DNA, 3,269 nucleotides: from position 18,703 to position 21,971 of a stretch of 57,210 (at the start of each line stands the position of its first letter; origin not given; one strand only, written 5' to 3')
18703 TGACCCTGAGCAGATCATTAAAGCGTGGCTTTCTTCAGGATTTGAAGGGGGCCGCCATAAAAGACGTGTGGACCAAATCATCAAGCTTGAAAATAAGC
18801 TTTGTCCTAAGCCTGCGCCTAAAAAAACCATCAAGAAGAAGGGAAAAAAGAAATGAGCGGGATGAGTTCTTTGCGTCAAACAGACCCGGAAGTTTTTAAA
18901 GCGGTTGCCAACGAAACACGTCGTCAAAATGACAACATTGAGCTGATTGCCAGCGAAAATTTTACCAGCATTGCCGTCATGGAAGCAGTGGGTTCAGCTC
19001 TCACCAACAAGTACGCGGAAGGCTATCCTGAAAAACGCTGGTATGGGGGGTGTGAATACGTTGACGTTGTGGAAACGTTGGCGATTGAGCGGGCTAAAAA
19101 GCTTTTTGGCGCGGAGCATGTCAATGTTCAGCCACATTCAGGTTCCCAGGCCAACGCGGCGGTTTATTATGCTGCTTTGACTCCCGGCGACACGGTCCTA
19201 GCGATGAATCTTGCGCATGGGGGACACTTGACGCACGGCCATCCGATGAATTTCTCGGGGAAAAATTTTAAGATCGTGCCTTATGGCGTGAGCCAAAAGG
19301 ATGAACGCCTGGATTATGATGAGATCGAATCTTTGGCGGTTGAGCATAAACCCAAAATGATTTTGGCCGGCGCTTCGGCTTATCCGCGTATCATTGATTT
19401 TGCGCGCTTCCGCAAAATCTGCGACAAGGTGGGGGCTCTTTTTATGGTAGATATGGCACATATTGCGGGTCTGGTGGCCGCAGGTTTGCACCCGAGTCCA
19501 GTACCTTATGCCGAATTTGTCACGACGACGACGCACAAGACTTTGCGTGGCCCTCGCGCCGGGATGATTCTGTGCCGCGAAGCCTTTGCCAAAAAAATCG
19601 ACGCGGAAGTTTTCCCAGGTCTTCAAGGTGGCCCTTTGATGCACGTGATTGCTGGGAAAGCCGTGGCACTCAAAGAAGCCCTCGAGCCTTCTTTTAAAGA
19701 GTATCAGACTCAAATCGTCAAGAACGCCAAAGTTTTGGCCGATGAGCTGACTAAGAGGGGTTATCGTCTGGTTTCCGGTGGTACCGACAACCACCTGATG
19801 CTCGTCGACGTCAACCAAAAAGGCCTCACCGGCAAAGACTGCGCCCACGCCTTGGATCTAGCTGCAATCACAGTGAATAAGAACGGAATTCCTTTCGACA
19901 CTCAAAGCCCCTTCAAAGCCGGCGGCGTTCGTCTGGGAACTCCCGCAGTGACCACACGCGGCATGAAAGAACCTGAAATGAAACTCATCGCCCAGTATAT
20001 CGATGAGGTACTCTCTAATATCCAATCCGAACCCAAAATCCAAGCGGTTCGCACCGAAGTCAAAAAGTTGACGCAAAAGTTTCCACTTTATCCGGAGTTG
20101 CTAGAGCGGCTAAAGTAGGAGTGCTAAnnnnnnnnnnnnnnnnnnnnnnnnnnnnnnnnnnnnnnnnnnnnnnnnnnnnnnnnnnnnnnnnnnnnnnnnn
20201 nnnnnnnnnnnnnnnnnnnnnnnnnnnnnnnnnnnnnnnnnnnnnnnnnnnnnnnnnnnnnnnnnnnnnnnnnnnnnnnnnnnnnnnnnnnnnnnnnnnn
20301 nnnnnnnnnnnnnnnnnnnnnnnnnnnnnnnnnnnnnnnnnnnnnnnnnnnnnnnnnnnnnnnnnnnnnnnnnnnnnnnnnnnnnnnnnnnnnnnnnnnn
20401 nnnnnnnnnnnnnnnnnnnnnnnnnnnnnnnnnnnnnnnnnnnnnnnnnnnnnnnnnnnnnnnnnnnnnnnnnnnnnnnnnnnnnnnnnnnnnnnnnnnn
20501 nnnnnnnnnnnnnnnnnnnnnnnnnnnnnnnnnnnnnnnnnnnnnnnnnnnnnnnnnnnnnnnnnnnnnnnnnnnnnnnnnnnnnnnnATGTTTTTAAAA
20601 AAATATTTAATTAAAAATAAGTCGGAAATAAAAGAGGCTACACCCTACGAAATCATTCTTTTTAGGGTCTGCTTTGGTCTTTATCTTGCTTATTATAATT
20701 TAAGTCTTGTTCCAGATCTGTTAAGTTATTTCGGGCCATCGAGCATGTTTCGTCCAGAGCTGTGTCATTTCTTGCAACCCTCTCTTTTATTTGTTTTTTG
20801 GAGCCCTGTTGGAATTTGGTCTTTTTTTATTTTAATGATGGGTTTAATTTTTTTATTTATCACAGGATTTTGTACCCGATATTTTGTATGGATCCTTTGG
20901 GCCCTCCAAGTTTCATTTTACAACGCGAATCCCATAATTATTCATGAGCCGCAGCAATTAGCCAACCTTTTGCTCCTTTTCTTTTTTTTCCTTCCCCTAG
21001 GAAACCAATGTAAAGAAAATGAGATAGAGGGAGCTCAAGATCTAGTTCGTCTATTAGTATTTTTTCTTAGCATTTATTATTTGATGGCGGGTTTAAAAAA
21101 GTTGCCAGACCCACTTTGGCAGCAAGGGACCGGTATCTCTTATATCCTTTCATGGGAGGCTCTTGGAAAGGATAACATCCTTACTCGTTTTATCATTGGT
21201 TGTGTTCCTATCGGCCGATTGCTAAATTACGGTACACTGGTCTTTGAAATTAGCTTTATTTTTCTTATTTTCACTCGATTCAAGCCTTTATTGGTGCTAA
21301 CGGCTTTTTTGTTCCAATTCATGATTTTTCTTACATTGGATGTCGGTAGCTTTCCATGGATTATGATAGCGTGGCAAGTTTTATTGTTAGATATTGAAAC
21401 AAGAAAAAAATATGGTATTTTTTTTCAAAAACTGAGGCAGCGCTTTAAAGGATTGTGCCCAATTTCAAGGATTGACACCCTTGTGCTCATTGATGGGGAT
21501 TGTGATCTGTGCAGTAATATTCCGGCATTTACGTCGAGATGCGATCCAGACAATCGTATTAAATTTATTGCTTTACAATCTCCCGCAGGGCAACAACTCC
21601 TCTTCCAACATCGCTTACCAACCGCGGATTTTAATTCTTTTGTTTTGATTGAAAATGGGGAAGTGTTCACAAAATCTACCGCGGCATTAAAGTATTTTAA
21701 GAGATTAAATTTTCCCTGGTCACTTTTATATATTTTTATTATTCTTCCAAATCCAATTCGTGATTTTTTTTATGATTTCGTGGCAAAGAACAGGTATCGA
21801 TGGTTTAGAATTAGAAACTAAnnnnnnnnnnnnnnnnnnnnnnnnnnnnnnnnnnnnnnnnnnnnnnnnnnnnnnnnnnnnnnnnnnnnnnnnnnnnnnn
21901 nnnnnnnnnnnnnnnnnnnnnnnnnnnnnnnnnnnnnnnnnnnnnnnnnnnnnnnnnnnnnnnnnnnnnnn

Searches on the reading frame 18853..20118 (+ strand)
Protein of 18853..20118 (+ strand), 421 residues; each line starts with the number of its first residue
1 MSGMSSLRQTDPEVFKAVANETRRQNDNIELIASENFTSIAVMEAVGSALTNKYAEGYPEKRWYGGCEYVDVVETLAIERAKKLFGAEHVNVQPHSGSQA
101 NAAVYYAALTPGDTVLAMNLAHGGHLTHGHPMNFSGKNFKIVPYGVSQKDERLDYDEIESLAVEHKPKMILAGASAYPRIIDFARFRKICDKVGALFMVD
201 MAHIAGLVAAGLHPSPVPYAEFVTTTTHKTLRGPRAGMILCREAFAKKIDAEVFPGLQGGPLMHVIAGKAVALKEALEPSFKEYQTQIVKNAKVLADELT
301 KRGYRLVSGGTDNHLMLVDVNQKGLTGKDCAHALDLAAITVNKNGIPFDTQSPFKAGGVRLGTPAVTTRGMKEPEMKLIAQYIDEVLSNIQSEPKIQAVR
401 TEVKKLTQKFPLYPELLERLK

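Call 88: search_protein_families(library=pfam, proteins=[window:18853-20118:+], max_evalue=0.00001)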
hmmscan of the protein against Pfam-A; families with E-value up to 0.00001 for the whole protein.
window:18853-20118:+ (421 aa): 2 families
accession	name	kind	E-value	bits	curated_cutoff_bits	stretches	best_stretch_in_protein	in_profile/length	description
PF00464.25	SHMT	-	5.9e-173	575.5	27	1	7-383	1-399/399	Serine hydroxymethyltransferase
PF00155.27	Aminotran_1_2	-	1.1e-09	38.5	19.7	1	79-322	49-312/361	Aminotransferase class I and II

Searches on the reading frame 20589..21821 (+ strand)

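Call 88: search_protein_families(library=pfam, proteins=[window:20589-21821:+], max_evalue=0.00001)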
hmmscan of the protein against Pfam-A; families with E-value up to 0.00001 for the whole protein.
window:20589-21821:+ (410 aa): 1 family
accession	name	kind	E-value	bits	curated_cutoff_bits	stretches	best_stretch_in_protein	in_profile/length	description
PF04134.17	DCC1-like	-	3.8e-25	89.8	27.8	1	299-407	1-112/113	DCC1-like thiol-disulfide oxidoreductase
